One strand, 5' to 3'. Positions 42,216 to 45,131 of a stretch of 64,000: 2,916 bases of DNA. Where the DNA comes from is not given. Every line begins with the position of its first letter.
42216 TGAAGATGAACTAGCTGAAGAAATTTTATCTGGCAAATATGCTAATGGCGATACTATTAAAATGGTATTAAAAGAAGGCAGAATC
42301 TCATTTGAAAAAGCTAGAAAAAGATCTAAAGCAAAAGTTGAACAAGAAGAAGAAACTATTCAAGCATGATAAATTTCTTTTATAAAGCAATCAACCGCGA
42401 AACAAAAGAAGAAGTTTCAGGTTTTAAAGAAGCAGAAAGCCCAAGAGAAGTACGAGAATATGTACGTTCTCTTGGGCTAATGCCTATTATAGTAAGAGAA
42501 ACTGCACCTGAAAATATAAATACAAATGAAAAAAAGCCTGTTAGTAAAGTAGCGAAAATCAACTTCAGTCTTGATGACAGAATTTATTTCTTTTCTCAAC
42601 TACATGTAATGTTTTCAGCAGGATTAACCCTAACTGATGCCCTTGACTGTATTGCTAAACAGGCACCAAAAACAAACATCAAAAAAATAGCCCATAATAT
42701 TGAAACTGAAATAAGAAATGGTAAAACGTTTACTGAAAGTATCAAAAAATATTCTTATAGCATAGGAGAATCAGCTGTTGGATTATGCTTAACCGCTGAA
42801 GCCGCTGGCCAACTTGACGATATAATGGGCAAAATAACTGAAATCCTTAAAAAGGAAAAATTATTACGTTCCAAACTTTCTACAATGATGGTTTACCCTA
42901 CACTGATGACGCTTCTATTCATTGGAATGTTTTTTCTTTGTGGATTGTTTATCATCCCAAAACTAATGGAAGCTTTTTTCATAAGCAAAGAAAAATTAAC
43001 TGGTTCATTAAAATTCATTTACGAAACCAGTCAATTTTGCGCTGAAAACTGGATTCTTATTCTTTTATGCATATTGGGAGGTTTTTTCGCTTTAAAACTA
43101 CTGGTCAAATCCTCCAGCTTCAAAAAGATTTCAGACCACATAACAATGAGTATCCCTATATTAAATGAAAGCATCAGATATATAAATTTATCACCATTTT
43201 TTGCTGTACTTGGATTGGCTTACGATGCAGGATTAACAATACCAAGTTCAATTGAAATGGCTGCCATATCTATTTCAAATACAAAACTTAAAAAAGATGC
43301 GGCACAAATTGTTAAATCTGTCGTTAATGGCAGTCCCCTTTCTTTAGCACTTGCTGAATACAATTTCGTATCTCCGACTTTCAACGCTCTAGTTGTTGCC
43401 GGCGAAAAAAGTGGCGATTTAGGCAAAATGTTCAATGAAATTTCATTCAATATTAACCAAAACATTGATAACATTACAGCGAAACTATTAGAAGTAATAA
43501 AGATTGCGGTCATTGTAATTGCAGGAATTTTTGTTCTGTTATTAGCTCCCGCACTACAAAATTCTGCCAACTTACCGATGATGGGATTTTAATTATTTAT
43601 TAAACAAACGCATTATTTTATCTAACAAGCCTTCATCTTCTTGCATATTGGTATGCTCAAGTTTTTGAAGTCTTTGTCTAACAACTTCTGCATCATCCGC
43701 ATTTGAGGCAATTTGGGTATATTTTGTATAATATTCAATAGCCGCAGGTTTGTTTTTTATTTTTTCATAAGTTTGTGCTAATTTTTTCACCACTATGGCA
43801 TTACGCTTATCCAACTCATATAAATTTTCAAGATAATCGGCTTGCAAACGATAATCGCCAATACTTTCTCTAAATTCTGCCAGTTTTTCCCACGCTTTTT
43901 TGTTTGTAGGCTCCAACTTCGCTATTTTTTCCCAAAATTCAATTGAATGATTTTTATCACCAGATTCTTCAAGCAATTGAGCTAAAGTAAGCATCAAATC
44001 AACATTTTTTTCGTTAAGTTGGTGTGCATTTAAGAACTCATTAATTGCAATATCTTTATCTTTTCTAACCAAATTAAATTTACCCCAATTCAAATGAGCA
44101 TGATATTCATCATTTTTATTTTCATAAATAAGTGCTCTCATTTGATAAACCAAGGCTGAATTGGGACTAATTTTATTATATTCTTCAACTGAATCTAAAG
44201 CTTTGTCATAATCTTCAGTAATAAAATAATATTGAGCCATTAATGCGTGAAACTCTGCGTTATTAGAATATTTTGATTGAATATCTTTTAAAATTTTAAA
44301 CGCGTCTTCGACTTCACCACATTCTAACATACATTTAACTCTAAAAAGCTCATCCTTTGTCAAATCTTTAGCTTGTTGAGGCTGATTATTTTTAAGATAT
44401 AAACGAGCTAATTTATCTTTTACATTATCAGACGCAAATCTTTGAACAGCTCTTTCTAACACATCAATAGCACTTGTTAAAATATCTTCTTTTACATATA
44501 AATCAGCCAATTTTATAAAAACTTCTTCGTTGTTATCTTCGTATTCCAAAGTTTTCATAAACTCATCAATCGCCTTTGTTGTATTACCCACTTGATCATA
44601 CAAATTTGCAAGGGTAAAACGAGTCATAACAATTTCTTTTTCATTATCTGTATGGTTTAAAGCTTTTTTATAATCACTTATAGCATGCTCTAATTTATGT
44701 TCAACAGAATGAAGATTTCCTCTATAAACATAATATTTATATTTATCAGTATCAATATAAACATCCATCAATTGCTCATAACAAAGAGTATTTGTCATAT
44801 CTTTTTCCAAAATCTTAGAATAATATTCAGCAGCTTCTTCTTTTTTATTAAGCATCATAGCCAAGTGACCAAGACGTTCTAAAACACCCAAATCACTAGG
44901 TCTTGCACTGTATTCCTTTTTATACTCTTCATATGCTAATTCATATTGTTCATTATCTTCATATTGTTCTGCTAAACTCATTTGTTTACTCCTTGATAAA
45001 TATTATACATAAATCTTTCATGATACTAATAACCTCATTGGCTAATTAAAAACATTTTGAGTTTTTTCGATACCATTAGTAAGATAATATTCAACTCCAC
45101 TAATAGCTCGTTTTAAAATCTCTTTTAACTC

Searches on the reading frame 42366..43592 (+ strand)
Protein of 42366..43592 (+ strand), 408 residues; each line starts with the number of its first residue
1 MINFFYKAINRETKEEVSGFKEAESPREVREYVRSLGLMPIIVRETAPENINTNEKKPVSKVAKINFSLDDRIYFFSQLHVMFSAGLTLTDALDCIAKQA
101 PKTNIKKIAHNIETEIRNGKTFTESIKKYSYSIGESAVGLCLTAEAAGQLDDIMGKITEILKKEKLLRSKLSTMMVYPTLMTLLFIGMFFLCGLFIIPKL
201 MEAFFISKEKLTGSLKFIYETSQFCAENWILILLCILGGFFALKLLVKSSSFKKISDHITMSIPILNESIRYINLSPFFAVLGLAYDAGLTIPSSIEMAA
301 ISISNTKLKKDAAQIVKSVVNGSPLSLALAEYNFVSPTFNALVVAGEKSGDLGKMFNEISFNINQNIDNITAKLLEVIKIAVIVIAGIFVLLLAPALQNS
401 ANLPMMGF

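Call 16: search_protein_families(library=pfam, proteins=[window:42366-43592:+], max_evalue=0.01)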
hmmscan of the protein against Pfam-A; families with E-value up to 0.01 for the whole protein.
window:42366-43592:+ (408 aa): 2 families
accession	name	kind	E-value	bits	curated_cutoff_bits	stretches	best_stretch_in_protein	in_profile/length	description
PF00482.28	T2SSF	-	1.3e-36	125.7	25.2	2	75-198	1-125/125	Type II secretion system (T2SS), protein F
PF09930.14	DUF2162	-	0.0084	16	34.4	1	182-241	167-220/223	Predicted transporter (DUF2162)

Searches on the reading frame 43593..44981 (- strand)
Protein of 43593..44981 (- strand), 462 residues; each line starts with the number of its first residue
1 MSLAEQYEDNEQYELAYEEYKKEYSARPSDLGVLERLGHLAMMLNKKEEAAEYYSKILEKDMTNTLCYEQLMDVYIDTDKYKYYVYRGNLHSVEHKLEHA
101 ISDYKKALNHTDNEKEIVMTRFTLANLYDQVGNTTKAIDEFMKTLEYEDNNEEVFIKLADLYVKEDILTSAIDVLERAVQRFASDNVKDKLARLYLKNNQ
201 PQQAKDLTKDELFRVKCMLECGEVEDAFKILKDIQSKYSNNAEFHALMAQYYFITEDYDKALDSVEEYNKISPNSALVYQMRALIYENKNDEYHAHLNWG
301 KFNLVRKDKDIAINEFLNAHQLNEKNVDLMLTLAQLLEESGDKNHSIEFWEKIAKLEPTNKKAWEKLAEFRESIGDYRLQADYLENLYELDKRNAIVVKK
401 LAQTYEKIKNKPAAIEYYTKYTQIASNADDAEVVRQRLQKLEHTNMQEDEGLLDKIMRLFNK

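Call 16: search_protein_families(library=pfam, proteins=[window:43593-44981:-], max_evalue=0.01)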
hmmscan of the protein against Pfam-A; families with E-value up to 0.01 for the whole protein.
window:43593-44981:- (462 aa): 19 families
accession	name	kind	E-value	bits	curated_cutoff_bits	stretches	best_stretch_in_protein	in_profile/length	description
PF07719.23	TPR_2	-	2.4e-25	87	27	1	34-64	4-34/34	Tetratricopeptide repeat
PF13428.12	TPR_14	-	7.4e-25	85.3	23.5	1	328-369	2-43/44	Tetratricopeptide repeat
PF14559.12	TPR_19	-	1.2e-21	77.2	25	1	215-250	32-67/68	Tetratricopeptide repeat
PF13181.12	TPR_8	-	7.5e-15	54.2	25.7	0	401-426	7-32/34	Tetratricopeptide repeat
PF13431.12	TPR_17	-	1.9e-14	53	24.4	0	350-377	2-29/34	Tetratricopeptide repeat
PF00515.34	TPR_1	-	2e-14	53.1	27.8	1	36-60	6-30/34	Tetratricopeptide repeat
PF13432.12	TPR_16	-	2.6e-14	53.8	32.7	0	4-63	4-63/65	Tetratricopeptide repeat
PF23914.1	TPR_CcmH_CycH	-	1.1e-13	51.7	42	1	291-377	48-137/158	Cytochrome c-type biogenesis protein H TPR domain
PF13424.12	TPR_12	-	6.1e-10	39.6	30.1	0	86-146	8-73/77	Tetratricopeptide repeat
PF13174.12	TPR_6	-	5.3e-09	36.6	26.3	0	400-422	5-27/33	Tetratricopeptide repeat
PF22860.2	DUF7017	-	1.3e-07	32.1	27.5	0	122-205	5-91/141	Domain of unknown function (DUF7017)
PF12895.13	ANAPC3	-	2.6e-07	31.2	27.2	1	216-267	31-81/82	Anaphase-promoting complex, cyclosome, subunit 3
PF12569.14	NatA_aux_su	-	4.3e-07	29.7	33.3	0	81-207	153-282/515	N-terminal acetyltransferase A, auxiliary subunit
PF25058.1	ARM_TT21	-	1.5e-06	28.7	27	1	81-200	7-143/155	Tetratricopeptide repeat protein 21 ARM repeat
PF25063.1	ARM_TT21_C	-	1.9e-06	28.3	35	2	329-416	97-185/209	Tetratricopeptide repeat protein 21 C-terminal ARM domain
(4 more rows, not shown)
